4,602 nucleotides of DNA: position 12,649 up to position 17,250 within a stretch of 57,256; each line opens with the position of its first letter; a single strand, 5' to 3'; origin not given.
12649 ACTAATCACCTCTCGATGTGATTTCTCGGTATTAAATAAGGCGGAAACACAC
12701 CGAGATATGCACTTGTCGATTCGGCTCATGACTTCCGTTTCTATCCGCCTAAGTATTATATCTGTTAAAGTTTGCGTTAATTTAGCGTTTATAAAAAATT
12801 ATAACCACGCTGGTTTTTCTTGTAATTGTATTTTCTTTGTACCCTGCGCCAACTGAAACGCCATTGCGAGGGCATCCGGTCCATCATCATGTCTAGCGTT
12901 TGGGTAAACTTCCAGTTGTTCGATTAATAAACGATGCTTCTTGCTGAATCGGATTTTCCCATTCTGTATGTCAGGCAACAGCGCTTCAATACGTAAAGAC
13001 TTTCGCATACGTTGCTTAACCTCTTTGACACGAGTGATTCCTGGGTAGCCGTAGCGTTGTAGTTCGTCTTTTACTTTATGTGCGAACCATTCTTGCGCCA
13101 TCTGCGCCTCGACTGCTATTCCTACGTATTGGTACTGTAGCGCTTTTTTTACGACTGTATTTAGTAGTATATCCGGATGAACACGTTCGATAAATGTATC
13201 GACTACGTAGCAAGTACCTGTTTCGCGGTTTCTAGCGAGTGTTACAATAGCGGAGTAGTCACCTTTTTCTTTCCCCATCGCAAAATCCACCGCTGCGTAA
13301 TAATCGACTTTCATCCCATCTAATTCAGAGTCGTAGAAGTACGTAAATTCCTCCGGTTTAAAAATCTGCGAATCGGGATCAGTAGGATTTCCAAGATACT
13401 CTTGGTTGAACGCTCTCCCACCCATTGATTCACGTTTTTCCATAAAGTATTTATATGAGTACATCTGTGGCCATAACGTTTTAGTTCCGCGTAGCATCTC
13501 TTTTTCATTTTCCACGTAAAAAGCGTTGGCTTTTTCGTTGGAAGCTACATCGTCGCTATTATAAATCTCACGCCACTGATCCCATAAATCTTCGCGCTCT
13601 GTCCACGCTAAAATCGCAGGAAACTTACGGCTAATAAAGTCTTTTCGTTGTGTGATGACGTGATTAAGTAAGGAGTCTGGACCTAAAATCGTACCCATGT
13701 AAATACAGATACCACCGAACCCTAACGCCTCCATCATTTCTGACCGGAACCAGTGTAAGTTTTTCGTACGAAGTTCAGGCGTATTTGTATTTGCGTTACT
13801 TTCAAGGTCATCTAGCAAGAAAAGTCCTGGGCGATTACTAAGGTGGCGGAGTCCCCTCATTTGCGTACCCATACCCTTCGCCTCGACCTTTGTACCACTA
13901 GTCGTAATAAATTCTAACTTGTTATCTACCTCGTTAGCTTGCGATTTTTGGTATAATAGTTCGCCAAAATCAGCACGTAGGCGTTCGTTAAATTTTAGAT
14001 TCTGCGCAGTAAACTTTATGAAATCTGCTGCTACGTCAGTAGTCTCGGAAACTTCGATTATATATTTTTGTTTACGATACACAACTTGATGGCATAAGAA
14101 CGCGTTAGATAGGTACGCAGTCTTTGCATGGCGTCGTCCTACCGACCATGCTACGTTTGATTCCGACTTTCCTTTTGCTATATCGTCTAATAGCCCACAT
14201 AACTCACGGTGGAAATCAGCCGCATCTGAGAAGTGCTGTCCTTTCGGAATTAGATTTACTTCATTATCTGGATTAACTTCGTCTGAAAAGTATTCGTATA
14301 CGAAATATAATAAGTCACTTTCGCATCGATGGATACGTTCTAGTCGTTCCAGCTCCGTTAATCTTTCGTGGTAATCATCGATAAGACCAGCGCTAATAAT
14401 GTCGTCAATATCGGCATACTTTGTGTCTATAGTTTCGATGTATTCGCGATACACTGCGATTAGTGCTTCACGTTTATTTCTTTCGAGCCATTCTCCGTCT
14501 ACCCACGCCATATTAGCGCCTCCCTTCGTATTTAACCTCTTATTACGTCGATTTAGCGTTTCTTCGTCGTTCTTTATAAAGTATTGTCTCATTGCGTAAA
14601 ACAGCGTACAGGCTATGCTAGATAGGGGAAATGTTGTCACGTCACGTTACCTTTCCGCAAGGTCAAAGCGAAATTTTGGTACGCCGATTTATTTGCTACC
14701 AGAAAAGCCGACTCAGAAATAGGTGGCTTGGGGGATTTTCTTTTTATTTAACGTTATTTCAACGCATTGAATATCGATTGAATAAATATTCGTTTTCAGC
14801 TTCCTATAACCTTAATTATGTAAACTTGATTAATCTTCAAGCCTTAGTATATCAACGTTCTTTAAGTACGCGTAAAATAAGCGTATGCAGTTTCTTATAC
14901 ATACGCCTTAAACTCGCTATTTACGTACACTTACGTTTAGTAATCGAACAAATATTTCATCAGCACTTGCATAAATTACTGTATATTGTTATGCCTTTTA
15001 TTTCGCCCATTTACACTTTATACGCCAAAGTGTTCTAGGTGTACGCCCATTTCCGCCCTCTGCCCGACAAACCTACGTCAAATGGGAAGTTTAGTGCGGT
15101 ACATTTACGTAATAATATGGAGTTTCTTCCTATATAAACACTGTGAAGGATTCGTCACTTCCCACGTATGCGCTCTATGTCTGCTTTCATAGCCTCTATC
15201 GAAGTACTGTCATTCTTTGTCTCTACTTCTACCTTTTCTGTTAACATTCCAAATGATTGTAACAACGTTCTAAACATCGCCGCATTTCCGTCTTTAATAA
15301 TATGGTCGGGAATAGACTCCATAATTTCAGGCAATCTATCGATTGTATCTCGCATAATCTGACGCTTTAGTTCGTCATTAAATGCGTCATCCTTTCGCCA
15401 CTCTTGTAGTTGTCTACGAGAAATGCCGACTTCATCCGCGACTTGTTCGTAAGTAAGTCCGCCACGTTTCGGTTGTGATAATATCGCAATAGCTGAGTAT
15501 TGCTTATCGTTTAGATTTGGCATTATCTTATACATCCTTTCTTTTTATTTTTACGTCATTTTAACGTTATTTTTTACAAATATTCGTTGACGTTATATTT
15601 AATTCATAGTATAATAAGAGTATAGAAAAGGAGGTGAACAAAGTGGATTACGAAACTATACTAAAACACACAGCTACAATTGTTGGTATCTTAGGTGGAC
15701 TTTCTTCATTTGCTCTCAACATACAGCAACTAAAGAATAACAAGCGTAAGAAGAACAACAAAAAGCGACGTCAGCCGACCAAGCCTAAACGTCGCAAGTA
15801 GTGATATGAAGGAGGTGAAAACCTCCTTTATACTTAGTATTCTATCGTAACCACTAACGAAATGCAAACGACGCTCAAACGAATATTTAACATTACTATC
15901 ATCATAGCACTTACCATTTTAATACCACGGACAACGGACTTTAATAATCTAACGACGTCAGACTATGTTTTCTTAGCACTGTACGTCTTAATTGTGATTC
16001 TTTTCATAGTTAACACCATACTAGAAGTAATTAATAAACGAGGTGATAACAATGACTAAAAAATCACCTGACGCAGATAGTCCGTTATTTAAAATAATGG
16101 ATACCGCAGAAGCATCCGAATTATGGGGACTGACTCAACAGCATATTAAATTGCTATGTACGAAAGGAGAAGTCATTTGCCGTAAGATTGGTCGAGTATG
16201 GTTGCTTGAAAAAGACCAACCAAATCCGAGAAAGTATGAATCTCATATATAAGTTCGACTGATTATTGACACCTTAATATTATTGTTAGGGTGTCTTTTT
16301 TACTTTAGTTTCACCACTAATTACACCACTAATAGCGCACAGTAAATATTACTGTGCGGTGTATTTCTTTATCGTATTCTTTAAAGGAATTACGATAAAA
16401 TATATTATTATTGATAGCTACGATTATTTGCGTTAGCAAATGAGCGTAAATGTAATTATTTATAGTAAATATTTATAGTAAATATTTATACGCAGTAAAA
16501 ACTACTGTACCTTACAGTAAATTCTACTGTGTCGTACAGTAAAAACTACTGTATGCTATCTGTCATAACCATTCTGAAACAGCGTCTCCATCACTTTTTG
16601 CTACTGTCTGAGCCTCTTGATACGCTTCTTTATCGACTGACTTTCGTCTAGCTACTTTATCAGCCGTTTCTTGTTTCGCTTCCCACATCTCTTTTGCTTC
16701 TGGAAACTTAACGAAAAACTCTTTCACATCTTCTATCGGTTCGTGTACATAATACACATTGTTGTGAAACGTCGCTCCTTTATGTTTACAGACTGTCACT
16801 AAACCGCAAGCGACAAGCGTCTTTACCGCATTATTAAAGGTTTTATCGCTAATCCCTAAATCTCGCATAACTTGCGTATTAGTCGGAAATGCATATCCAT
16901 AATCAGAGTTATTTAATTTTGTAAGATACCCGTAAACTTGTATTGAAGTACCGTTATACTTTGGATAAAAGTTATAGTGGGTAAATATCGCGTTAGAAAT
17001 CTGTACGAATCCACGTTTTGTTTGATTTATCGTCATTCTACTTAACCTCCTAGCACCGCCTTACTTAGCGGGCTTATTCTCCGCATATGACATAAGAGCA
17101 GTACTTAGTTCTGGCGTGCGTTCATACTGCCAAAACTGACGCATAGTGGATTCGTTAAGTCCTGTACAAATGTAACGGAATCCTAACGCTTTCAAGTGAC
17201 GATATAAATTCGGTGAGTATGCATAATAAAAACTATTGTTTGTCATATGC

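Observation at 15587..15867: Cassette A: unannotated 52-aa Hol-Tox/TxpA-like peptide gene facing a predicted ~75-nt antisense RNA (candidate type I toxin-antitoxin)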

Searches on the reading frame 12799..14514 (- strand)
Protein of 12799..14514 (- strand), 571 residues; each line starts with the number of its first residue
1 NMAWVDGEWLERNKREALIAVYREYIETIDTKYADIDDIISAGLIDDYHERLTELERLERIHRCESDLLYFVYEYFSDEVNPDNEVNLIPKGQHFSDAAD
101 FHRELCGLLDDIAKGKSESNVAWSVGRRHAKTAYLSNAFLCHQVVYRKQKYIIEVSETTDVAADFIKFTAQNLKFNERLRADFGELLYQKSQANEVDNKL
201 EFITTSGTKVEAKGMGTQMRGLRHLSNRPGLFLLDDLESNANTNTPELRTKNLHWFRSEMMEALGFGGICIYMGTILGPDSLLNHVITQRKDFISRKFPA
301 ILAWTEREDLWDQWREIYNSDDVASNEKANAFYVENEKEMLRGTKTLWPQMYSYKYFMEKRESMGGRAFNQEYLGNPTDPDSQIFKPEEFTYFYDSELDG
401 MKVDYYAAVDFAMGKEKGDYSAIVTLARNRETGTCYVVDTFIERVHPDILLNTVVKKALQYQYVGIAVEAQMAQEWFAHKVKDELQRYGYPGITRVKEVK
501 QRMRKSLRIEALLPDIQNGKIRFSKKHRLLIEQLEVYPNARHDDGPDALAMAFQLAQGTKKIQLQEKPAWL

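Call 13: search_dna_similar(query=window:12799-14514:-, collection=phages, mode=protein, max_rows=15)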
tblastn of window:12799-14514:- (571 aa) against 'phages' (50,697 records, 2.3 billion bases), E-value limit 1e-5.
Records with a match: 397; places in all: 397; records where one place covers at least 80% of the query: 187.
Best place of each record, by identity: 60-80% 1; <60% 396.
By first word of the organism name: Pseudomonas 122; Ralstonia 98; Vibrio 34; Bacteriophage 22; Bacteroides 21; Paenibacillus 13; Bacillus 12; Leptospira 5; Cyanophage 5; Streptomyces 5; and 31 more.
By host as written in the record: - 91; Ralstonia solanacearum 70; Pseudomonas aeruginosa 35; Pseudomonas aeruginosa PA14 32; Paenibacillus larvae 11; Ralstonia solanacearum Race 3, Biovar 1 6; Lentibacter sp. SH36 5; Bacillus alcalophilus CGMCC 1.3604 3; and 113 more.
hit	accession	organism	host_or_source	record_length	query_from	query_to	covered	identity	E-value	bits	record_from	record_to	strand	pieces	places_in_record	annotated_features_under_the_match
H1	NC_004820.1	Bacillus phage phBC6A51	Bacillus cereus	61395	2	556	97%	57.1%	0e+0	644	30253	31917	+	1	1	hypothetical protein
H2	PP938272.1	Bacillus phage PHBA67-T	Bacillus cereus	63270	2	556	97%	56.7%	0e+0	642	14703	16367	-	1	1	hypothetical protein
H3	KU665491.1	Bacillus phage Mgbh1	Bacillus sp. MGK1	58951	61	562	88%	53.7%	2e-179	567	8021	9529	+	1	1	hypothetical protein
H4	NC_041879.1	Bacillus phage Mgbh1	Bacillus sp. MGK1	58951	61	562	88%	53.7%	2e-179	567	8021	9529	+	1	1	hypothetical protein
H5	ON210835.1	Bacillus phage 268TH002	Bacillus subtilis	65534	2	561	98%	44.4%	6e-132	431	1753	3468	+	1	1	4: terminase large subunit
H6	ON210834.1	Bacillus phage 268TH007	Bacillus subtilis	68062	2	561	98%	44.4%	6e-132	431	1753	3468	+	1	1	4: terminase large subunit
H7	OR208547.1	Bacillus phage phi18-2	Bacillus subtilis 18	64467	2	561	98%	44.2%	2e-131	429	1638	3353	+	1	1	hypothetical protein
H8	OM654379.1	Bacillus phage vB_BauS_KLEB27-1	Bacillus australimaris strain KR4M-27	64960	2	571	100%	43.5%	2e-151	486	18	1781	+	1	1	terminase large subunit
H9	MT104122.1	Sporosarcina phage Lietuvens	Sporosarcina aquimarina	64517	2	570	100%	42.1%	1e-128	421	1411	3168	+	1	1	terminase large subunit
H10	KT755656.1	Paenibacillus phage Tripp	Paenibacillus larvae ATCC 9545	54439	2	571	100%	40.9%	2e-110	369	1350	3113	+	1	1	terminase large subunit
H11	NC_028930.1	Paenibacillus phage Tripp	Paenibacillus larvae ATCC 9545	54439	2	571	100%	40.9%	2e-110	369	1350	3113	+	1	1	terminase large subunit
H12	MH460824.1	Paenibacillus phage Unity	Paenibacillus larvae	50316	2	561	98%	40.2%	2e-110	368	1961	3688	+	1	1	terminase large subunit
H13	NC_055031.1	Paenibacillus phage Unity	Paenibacillus larvae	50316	2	561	98%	40.2%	2e-110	368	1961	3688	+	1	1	terminase large subunit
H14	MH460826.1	Paenibacillus phage Heath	Paenibacillus larvae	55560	2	561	98%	40.2%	2e-110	368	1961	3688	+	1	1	terminase large subunit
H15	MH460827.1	Paenibacillus phage Halcyone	Paenibacillus larvae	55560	2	561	98%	40.2%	2e-110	368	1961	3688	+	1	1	terminase large subunit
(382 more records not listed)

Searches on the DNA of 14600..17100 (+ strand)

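Call 4: search_dna_similar(query=window:14600-17100:+, collection=phages, mode=near, max_rows=25)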
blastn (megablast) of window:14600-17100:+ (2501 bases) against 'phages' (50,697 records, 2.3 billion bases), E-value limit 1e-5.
No match.

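Call 7: search_dna_similar(query=window:15540-16260:+, collection=phages, mode=distant, max_rows=25)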
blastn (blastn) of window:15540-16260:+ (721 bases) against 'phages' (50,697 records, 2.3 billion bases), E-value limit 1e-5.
No match.

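Call 14: search_dna_similar(query=window:14600-17100:+, collection=plasmids, mode=near, max_rows=25)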
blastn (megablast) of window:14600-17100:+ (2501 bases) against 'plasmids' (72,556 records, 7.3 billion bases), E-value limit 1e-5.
No match.

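Call 34: search_rna_families(source=window, start=15300, end=16500, threshold=evalue, max_evalue=10)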
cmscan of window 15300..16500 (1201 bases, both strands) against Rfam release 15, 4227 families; matches with E-value up to 10: 15.
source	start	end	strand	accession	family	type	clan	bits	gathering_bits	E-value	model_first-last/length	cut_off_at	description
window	16262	16371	+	RF04312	trpB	Cis-reg;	-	26.6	59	0.33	1-107/107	no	trpB ncRNA motif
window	15987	16079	+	RF01214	snR51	Gene; snRNA; snoRNA; CD-box;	CL00058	23.8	44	5.3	1-98/98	no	Small nucleolar RNA snR51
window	16330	16419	-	RF00033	MicF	Gene; antisense;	-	20.2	79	4.5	1-94/94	no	MicF RNA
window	16318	16412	-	RF02319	TtnuHACA12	Gene; snRNA; snoRNA; HACA-box;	-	19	80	9.3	1-131/131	no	Tetrahymena snoRNA TtnuHACA12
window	15859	15913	-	RF01192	SNORD11B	Gene; snRNA; snoRNA; CD-box;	CL00103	18.7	50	4.3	1-87/87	no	Small nucleolar RNA SNORD11B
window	16249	16308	+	RF02362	Yfr10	Gene; sRNA;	-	18.5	43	9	1-78/78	no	Cyanobacterial functional RNA 10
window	16074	16124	+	RF02427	SpF10_sRNA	Gene; sRNA;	-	18.2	60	2.4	1-57/57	no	Streptococcus sRNA SpF10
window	15757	15882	-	RF00022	GcvB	Gene;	-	17.1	42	0.42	1-204/204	no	GcvB RNA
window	16258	16363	-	RF03025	RT-4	Gene; sRNA;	-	16.9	73.5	6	1-118/118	no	RT-4 RNA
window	16336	16358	+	RF00743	mir-308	Gene; miRNA;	-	16.8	60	2.6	1-63/63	no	mir-308 microRNA precursor family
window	15861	15911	-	RF00350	snoZ152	Gene; snRNA; snoRNA; CD-box;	-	16.7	50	8.1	1-109/109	no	Small nucleolar RNA Z152/R70/R12/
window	15995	16066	+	RF03670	MIR3932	Gene; miRNA;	-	15.9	150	8.7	1-123/123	no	MIR3932 microRNA precursor family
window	16275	16371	-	RF02079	STnc180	Gene; sRNA;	-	14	50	7.2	1-208/208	no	Enterobacterial sRNA STnc180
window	15863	15909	-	RF01135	sR24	Gene; snRNA; snoRNA; CD-box;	-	13.8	36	5.9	1-55/55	no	Small nucleolar RNA sR24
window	16367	16418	+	RF02350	psRNA6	Gene; sRNA;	-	9.9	60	5.5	1-333/333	no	Nitrosomonas sRNA psRNA6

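Call 100: build_rna_model(alignment_id=A7, structure=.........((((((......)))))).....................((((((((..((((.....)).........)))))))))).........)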
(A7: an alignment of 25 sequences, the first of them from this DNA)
Model R1 built from alignment A7 (25 sequences, 97 columns); structure: as given.
model positions 78; base pairs 18; branch points 1; effective number of sequences 5.61; information 0.725 bits per position. Calibrated on 0.2 Mb of random sequence (short: E-values are rough).
structure used (alignment columns):
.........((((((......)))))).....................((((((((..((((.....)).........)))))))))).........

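Call 101: search_with_rna_model(model_id=R1, sources=[window, L020, L140], max_evalue=10, show_alignments=3)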
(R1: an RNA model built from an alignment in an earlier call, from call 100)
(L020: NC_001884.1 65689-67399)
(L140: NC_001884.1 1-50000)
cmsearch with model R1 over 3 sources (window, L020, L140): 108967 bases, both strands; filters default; matches with E-value up to 10: 5.
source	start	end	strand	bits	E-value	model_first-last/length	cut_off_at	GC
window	15756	15833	-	84.1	3.2e-18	1-78/78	no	0.46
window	18194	18266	+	17.6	0.1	1-78/78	no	0.45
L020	914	1014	-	15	0.44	1-78/78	no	0.47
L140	12172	12271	+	11.2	3.8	1-78/78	no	0.38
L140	46130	46192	-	11.1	4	1-78/78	no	0.25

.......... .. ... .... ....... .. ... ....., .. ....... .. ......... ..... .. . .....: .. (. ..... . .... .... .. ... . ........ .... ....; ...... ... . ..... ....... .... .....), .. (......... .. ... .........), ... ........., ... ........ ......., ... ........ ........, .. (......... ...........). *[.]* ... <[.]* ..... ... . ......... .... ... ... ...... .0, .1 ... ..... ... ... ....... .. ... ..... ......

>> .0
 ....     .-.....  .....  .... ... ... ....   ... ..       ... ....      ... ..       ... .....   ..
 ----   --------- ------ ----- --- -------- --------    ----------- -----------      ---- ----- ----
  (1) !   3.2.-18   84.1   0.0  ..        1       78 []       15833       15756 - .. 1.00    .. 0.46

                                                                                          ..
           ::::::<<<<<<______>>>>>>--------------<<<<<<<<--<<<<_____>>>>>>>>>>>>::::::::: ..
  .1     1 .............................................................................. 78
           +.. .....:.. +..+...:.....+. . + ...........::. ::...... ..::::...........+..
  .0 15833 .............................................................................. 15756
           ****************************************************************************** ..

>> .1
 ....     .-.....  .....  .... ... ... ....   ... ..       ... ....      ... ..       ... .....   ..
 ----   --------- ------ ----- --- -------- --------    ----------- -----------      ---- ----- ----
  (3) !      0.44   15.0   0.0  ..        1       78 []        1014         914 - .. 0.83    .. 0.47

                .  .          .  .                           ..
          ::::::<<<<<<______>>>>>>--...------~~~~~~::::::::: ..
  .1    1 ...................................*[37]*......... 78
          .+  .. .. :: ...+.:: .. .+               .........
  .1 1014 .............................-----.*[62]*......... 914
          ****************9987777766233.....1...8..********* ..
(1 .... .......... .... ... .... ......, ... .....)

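Call 105: search_with_rna_model(model_id=R1, sources=[window, L001, L002, L003, L006, L008, L010, L011, L012, L013, L014, L015, L017, L019, L032, L035, L038, L041, L048, L052, L058, L060, L061, L068, L073, L074, L086, L088, L091, L092, L095, L098, L102, L106, L107, L114, L119, L127, L020], max_evalue=0.01, make_alignment=true)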
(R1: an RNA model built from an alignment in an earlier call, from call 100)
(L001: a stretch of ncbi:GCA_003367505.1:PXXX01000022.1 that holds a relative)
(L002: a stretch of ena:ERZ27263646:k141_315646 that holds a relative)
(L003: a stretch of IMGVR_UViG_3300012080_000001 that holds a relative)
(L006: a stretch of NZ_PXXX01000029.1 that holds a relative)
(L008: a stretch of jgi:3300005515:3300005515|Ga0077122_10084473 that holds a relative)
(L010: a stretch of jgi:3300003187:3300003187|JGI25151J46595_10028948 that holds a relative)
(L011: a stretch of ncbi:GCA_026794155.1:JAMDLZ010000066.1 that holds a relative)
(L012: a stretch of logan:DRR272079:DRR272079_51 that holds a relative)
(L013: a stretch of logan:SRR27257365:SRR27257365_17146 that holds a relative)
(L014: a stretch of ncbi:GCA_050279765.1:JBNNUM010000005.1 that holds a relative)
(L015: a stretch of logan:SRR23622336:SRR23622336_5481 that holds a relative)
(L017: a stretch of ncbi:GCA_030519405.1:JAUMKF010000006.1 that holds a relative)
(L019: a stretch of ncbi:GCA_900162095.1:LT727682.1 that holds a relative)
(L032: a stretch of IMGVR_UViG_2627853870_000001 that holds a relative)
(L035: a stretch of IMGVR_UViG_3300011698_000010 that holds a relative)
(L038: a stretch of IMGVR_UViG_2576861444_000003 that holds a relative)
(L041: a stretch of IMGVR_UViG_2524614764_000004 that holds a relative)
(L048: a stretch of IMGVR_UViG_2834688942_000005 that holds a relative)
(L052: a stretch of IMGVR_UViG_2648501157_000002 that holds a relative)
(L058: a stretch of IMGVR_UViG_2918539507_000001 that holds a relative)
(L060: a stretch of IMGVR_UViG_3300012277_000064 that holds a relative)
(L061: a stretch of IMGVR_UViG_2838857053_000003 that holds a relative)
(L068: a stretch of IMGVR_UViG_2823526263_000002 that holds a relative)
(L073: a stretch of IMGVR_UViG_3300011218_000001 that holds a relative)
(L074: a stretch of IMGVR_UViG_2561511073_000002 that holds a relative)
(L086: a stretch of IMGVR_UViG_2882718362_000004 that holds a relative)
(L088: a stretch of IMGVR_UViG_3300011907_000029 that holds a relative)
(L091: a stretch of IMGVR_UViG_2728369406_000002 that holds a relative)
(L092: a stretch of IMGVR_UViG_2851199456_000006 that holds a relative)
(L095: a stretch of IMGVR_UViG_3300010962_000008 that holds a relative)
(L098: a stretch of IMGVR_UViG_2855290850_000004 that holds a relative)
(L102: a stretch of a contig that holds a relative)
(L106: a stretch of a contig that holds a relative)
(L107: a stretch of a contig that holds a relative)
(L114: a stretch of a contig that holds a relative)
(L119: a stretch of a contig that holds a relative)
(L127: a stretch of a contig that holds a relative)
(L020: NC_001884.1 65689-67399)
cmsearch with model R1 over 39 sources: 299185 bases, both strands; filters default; matches with E-value up to 0.01: 40.
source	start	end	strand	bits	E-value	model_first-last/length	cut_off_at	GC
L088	1539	1615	-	88.8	5.9e-19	1-78/78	no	0.48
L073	2408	2485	-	88.7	6.1e-19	1-78/78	no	0.51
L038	2721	2797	-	88.1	8.5e-19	1-78/78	no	0.51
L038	1377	1454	-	88.1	8.5e-19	1-78/78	no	0.51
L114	6239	6315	+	87.5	1.2e-18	1-78/78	no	0.49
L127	12532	12609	+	86.2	2.6e-18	1-78/78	no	0.49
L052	102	178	-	84.9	5.5e-18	1-78/78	no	0.51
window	15756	15833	-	84.1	8.6e-18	1-78/78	no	0.46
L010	428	505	-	83.6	1.1e-17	1-78/78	no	0.44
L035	6024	6101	-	83.5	1.2e-17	1-78/78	no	0.51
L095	6626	6703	-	82.9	1.7e-17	1-78/78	no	0.51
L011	1576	1653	-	82.8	1.8e-17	1-78/78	no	0.42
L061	475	552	-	81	5.2e-17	1-78/78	no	0.46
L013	2605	2683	-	80.6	6.2e-17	1-78/78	no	0.51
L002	3114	3191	-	80.1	8.2e-17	1-78/78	no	0.46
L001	3111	3187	-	79.8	1e-16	1-78/78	no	0.49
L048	2555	2632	-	79.6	1.1e-16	1-78/78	no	0.5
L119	566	642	-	79.6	1.1e-16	1-78/78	no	0.48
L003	3114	3188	-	79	1.6e-16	1-78/78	no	0.48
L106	3157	3233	+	77.8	3.1e-16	1-78/78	no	0.49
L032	2069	2145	-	77.4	4e-16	1-78/78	no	0.49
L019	2605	2682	-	77.2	4.5e-16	1-78/78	no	0.46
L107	1245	1322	+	76.8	5.6e-16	1-78/78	no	0.46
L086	1643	1718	+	76.2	8e-16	1-78/78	no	0.51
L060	55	132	+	74.9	1.7e-15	1-78/78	no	0.5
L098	3933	4012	+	71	1.5e-14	1-78/78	no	0.43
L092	4128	4207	-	69.3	4e-14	1-78/78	no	0.49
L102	2452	2526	-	68.2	7.6e-14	1-78/78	no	0.56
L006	3102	3181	-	67.4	1.2e-13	1-78/78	no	0.39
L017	2605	2677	-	67.2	1.3e-13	1-78/78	no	0.47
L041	980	1053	+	65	4.7e-13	1-78/78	no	0.55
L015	2635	2714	-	63.9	8.6e-13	1-78/78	no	0.43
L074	2322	2395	-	63.3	1.2e-12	1-78/78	no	0.53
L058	2986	3059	+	61.4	3.7e-12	1-78/78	no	0.54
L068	1754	1827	-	61.4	3.7e-12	1-78/78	no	0.54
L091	5742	5815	-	61.4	3.7e-12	1-78/78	no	0.54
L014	2620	2695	-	61.3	3.8e-12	1-78/78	no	0.53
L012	2614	2696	-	59.6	1e-11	1-78/78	no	0.46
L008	1796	1884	-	55.6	1e-10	1-78/78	no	0.46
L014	1982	2055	-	34.6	1.6e-05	1-78/78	no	0.36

Alignment A8: 40 matches aligned to the model, 110 columns, each read 5' to 3' on its own strand. Consensus structure (alignment columns), stored with it:
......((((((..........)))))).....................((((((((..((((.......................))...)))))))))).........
